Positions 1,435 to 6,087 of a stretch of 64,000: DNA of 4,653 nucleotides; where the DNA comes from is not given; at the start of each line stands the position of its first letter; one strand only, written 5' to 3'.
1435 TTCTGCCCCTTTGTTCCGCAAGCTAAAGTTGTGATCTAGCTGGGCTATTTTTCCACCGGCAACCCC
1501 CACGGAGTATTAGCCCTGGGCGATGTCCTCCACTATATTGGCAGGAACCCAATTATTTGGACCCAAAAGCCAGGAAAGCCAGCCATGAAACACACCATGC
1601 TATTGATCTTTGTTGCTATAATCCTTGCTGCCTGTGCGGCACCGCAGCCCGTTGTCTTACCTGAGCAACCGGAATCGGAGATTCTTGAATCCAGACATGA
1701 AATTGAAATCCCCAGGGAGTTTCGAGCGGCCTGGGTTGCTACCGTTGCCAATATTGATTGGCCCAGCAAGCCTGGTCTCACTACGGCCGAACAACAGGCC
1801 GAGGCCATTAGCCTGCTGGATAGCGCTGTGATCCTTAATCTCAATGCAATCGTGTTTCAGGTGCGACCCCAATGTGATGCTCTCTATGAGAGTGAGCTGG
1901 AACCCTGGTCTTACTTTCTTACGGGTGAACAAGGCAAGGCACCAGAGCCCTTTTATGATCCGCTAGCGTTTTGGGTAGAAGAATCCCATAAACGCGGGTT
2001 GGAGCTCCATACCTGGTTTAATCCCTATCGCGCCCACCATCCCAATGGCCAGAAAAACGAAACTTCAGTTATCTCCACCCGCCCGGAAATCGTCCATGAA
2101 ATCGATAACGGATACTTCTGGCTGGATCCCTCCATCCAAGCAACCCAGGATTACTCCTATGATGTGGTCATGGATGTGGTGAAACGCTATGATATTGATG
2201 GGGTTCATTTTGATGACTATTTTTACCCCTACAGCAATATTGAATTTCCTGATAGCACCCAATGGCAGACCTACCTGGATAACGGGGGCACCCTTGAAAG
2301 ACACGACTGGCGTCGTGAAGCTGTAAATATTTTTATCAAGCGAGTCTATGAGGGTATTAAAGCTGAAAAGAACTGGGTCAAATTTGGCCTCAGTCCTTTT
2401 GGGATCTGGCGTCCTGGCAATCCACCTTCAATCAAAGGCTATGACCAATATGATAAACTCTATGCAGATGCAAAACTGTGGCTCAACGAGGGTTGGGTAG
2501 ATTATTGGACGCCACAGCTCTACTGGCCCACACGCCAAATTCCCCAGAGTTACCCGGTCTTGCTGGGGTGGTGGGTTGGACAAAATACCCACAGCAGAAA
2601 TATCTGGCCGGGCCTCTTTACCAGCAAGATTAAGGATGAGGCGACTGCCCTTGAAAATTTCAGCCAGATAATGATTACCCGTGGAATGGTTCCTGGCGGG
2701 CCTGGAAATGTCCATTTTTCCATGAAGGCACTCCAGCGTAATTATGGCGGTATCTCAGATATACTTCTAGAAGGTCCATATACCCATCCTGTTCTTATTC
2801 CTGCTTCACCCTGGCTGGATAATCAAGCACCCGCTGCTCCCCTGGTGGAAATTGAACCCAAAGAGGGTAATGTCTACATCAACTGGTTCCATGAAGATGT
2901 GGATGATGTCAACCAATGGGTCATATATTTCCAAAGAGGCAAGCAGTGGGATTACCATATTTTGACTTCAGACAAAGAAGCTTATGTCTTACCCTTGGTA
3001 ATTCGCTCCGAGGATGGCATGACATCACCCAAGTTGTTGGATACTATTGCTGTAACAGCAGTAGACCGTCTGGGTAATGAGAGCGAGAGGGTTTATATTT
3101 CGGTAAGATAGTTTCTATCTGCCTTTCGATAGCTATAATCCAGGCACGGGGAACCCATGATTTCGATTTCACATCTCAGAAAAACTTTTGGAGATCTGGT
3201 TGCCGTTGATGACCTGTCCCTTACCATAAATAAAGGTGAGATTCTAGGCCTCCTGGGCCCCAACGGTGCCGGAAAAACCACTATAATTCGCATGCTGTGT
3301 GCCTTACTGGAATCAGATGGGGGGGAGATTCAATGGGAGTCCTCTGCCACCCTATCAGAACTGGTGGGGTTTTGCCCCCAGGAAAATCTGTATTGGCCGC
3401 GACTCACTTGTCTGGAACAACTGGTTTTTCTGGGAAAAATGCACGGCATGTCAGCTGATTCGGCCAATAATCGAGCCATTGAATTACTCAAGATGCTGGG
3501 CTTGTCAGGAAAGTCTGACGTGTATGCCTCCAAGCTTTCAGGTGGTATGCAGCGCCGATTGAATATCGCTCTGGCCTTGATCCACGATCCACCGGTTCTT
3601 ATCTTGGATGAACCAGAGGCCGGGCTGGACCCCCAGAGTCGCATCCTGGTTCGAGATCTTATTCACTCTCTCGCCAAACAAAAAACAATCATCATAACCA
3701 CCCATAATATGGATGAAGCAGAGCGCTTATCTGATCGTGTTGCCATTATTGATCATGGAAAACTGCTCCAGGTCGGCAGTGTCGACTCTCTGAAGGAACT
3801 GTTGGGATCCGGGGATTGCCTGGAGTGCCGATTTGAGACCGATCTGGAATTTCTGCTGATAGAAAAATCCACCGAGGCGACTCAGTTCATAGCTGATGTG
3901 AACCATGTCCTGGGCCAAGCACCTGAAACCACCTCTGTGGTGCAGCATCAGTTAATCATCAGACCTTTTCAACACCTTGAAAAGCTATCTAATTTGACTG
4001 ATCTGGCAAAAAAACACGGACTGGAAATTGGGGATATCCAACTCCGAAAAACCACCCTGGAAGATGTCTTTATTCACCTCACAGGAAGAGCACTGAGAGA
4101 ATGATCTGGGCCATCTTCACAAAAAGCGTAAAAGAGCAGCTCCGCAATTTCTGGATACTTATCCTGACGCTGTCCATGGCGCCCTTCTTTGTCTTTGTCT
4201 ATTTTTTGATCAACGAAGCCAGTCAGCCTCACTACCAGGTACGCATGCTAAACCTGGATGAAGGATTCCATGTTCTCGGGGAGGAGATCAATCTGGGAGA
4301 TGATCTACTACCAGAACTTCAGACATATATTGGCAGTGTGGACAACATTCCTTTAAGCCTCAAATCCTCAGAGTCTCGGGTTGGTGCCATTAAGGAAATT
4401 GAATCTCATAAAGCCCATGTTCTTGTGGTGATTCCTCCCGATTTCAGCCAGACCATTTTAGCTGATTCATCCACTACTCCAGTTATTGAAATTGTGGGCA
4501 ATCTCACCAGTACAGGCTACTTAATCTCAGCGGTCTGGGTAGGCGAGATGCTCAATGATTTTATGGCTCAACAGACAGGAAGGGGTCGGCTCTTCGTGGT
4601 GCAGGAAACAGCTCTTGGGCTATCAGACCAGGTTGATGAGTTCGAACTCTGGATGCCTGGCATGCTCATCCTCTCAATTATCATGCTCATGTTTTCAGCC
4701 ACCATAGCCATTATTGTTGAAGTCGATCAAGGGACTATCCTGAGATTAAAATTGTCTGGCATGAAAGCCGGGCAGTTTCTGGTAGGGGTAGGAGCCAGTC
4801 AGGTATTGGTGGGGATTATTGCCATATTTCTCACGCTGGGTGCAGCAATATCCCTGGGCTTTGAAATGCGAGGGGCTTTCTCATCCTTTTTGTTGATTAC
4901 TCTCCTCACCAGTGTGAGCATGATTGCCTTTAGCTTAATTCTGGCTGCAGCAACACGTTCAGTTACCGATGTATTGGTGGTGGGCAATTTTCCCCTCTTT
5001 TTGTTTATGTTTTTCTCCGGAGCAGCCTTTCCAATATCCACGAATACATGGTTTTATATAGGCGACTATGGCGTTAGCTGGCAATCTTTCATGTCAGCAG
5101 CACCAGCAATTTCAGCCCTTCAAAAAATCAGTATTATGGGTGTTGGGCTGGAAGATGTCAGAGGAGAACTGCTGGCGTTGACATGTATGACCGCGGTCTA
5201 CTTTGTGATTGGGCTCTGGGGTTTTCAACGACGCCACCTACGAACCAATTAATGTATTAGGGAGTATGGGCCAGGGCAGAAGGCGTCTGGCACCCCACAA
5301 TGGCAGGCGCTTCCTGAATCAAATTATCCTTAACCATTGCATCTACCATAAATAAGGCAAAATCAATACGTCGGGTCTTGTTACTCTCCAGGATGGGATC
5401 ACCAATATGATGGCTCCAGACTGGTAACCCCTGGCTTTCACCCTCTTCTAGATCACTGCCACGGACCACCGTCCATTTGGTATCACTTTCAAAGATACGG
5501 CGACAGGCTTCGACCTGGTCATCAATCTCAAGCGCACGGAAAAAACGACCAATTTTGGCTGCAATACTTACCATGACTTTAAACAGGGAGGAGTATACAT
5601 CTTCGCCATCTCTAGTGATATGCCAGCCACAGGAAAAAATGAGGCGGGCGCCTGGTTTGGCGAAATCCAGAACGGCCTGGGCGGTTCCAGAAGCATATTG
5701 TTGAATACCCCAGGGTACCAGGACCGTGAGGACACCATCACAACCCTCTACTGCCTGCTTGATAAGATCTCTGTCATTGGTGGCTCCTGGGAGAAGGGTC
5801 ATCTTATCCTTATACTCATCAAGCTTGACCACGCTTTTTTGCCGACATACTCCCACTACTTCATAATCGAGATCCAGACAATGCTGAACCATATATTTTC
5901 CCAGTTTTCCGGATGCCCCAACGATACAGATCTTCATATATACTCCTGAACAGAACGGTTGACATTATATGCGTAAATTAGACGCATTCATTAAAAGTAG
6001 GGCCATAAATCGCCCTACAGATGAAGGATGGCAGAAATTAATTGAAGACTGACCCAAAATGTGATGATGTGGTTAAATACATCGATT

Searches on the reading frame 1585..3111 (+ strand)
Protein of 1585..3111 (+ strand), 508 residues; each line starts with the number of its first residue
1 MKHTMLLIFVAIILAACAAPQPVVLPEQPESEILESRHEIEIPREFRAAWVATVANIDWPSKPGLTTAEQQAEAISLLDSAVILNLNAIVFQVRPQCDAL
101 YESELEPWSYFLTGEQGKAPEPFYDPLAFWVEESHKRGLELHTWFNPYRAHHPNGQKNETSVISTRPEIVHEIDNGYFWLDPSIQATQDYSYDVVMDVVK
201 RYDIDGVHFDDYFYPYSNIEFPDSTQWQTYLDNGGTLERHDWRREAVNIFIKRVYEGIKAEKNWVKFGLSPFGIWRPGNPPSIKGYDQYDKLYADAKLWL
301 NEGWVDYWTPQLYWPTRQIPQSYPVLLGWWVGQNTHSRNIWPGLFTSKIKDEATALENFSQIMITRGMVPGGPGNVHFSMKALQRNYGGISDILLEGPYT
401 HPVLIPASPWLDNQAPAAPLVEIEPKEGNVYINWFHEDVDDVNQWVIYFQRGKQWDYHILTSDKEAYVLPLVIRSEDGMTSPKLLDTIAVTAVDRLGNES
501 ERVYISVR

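Call 58: search_protein_families(library=pfam, proteins=[window:1585-3111:+], max_evalue=0.00001)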
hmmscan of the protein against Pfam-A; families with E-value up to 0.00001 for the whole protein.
window:1585-3111:+ (508 aa): 1 family
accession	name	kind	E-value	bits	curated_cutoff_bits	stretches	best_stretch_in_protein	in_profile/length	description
PF02638.21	GHL10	-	2.1e-59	201.6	27.9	1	45-350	1-300/311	Glycosyl hydrolase-like 10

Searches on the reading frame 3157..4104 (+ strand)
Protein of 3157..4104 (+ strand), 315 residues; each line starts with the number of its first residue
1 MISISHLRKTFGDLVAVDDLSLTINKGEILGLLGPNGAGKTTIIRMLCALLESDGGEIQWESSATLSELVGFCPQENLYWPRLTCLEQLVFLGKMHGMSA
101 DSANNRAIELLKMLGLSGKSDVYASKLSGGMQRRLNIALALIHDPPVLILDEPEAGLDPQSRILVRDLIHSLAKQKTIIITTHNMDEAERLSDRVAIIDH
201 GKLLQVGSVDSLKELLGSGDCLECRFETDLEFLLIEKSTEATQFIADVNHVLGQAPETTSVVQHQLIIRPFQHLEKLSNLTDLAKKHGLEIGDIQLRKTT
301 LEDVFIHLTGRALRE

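Call 58: search_protein_families(library=pfam, proteins=[window:3157-4104:+], max_evalue=0.00001)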
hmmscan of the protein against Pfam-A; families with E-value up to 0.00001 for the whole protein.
window:3157-4104:+ (315 aa): 6 families
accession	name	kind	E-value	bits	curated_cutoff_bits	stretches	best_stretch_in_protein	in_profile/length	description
PF00005.33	ABC_tran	-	1.2e-31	110.5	25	1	18-154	2-136/137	ABC transporter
PF13304.12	AAA_21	-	2.9e-17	64.2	27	1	117-184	228-299/304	AAA domain, putative AbiEii toxin, Type IV TA system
PF13175.12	AAA_15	-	4.8e-09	36.8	32.1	0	99-184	279-370/374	AAA ATPase domain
PF02463.25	SMC_N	-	8e-09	35.7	40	0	112-195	122-209/220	RecF/RecN/SMC N terminal domain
PF13191.12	AAA_16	-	6.9e-07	30.3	32.6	1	27-175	24-162/167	AAA ATPase domain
PF13401.12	AAA_22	-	8.7e-06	26.5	27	0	29-164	7-100/130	AAA domain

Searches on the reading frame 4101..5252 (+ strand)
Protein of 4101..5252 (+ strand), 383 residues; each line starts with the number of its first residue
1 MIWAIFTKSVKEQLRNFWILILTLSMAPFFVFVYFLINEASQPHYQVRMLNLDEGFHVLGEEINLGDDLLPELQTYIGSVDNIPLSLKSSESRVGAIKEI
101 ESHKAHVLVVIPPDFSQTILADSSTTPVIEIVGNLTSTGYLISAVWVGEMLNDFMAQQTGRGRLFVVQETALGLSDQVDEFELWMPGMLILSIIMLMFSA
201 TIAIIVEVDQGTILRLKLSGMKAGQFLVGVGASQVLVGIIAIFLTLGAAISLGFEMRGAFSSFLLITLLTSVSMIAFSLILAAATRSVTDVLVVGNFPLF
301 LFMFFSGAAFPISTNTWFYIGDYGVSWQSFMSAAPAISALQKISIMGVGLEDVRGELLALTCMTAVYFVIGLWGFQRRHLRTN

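Call 58: search_protein_families(library=pfam, proteins=[window:4101-5252:+], max_evalue=0.00001)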
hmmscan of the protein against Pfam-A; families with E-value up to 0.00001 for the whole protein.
window:4101-5252:+ (383 aa): 3 families
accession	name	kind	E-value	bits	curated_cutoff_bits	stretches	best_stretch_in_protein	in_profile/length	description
PF12698.13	ABC2_membrane_3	-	4e-23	82.5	31.6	1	18-373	6-347/347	ABC-2 family transporter protein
PF01061.29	ABC2_membrane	-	1.1e-14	54.9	26.9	1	172-319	51-191/211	ABC-2 type transporter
PF12679.13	ABC2_membrane_2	-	2.2e-12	47.3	27.2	1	3-379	1-282/283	ABC-2 family transporter protein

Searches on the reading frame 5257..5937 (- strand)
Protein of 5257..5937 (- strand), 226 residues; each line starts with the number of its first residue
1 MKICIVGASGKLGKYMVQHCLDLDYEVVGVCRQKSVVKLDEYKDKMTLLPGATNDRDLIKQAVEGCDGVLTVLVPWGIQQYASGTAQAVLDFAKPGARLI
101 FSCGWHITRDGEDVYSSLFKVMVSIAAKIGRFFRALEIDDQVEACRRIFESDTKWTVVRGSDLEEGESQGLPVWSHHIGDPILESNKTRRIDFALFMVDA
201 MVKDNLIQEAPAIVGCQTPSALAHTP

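Call 58: search_protein_families(library=pfam, proteins=[window:5257-5937:-], max_evalue=0.00001)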
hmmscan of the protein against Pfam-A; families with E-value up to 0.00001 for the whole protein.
window:5257-5937:- (226 aa): 3 families
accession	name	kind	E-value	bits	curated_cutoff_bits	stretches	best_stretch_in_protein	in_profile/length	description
PF13460.12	NAD_binding_10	-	4.3e-14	53.2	27.2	1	7-201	1-181/184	NAD(P)H-binding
PF05368.20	NmrA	-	3e-08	34.1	27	1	2-74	4-78/298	NmrA-like family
PF01370.27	Epimerase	-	9.3e-06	25.7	20.9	0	3-71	1-70/240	NAD dependent epimerase/dehydratase family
